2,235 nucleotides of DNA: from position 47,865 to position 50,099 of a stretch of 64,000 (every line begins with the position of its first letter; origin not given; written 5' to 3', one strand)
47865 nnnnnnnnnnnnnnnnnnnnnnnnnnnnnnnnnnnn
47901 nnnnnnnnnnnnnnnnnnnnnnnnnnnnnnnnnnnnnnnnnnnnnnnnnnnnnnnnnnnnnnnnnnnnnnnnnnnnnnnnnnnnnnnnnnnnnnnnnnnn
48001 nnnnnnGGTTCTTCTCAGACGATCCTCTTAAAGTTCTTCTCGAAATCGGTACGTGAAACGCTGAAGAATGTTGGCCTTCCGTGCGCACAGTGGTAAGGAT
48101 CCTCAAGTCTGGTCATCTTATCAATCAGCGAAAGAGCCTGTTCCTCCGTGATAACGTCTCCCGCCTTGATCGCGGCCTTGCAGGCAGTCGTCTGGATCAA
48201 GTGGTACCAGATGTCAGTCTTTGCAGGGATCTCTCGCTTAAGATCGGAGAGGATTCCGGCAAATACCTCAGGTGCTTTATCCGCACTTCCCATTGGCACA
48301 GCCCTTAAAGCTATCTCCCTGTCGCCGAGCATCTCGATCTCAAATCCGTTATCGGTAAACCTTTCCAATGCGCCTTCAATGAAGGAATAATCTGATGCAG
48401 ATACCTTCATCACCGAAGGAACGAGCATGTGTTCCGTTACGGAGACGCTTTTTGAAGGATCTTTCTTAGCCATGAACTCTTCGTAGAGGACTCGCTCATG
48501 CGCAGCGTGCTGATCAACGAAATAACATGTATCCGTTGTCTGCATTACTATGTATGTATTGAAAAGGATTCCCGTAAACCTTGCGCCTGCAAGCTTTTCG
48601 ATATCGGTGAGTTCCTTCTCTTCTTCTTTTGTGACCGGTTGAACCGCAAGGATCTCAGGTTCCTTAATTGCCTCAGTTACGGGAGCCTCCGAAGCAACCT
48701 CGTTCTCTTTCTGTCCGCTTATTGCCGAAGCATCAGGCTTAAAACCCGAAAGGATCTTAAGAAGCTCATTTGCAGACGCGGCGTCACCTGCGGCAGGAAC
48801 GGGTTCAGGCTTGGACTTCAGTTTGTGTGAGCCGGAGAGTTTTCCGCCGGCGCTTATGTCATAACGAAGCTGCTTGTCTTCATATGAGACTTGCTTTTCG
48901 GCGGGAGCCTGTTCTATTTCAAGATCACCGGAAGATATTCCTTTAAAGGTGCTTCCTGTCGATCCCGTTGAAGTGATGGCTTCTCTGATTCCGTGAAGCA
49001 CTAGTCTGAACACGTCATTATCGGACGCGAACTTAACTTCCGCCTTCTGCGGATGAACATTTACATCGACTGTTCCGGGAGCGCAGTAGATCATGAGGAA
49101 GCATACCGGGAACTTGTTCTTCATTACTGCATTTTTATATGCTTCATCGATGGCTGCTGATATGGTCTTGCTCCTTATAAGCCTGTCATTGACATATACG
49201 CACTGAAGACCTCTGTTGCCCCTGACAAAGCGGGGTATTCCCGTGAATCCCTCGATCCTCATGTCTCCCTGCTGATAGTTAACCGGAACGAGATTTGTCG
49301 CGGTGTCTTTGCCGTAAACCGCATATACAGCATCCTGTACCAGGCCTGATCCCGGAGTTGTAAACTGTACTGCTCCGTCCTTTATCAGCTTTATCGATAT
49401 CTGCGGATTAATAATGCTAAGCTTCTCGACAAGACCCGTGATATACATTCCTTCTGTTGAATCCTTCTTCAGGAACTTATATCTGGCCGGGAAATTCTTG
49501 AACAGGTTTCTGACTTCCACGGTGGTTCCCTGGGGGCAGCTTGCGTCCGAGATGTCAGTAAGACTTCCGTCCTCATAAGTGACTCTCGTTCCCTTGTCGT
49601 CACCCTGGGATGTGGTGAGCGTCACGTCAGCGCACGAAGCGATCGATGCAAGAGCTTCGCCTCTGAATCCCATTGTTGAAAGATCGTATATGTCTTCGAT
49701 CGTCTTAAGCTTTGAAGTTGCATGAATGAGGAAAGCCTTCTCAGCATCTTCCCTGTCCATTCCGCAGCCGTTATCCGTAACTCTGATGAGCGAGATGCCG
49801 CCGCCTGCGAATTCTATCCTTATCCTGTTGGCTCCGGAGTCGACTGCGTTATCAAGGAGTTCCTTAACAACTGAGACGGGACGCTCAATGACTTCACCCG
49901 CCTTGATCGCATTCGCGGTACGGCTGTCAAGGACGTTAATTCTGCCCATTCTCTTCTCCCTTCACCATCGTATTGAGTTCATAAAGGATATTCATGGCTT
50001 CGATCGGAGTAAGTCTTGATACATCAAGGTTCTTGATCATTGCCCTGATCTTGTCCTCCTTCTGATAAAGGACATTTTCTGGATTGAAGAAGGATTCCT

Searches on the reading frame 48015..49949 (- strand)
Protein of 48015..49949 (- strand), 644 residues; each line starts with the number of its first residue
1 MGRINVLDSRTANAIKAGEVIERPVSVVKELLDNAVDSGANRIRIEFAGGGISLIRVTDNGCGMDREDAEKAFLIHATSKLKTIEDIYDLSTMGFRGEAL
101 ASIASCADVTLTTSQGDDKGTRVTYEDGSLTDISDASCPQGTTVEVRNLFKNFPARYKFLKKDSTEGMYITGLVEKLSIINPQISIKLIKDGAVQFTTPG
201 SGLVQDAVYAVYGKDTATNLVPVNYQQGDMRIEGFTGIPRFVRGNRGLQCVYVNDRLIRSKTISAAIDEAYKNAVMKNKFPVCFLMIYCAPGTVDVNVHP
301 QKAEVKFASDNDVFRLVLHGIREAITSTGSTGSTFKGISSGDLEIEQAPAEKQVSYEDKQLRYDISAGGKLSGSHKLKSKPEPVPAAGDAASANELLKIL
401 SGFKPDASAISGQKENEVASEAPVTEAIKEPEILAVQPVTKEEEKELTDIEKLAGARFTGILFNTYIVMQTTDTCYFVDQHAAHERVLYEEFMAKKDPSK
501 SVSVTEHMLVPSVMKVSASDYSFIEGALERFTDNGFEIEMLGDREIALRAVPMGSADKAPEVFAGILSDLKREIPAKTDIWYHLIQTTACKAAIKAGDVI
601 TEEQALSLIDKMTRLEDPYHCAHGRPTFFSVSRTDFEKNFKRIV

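Call 26: search_protein_families(library=pfam, proteins=[window:48015-49949:-], max_evalue=0.001)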
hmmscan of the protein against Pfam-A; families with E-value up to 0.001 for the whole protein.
window:48015-49949:- (644 aa): 4 families
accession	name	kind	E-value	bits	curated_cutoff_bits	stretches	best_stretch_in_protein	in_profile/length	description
PF01119.25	DNA_mis_repair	-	4.7e-35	120.2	26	1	209-325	2-118/119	DNA mismatch repair protein, C-terminal domain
PF08676.16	MutL_C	-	3.9e-27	95.1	25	1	460-598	2-140/142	MutL C terminal dimerisation domain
PF13589.12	HATPase_c_3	-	5.7e-14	52.8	25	1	26-120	5-99/137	Histidine kinase-, DNA gyrase B-, and HSP90-like ATPase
PF02518.31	HATPase_c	-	1e-08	36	26.4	1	22-124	4-104/111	Histidine kinase-, DNA gyrase B-, and HSP90-like ATPase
